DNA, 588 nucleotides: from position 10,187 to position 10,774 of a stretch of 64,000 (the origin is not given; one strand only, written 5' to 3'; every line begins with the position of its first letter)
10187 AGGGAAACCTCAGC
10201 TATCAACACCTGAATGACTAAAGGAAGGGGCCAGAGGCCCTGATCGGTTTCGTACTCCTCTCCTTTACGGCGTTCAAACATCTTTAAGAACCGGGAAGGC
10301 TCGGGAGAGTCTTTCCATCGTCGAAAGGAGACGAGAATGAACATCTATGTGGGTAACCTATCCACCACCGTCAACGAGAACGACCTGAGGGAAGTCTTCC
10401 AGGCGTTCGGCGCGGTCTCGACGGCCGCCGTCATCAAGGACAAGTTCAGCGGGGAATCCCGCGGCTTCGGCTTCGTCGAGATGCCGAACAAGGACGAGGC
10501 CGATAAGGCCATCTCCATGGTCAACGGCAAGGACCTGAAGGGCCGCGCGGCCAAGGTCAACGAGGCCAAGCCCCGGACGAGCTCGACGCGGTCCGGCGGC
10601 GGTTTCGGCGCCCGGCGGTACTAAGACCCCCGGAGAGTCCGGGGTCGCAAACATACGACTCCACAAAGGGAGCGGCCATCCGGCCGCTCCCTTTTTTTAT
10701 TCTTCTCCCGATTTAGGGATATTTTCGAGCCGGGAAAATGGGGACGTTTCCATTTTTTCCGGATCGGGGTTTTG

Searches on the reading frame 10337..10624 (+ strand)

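Call 38: search_protein_families(library=pfam, proteins=[window:10337-10624:+], max_evalue=1)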
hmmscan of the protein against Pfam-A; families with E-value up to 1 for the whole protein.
window:10337-10624:+ (95 aa): 4 families
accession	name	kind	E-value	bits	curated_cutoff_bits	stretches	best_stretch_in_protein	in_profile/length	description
PF00076.28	RRM_1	-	1.9e-22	79.3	20.7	1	3-71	1-68/70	RNA recognition motif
PF13893.12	RRM_5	-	0.045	13.9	27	1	10-78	37-100/125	RNA recognition motif. (a.k.a. RRM, RBD, or RNP domain)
PF16367.11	RRM_7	-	0.051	14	27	1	2-30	3-31/94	RNA recognition motif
PF16842.11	RRM_occluded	-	0.21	11.9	30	1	3-74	4-70/79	Occluded RNA-recognition motif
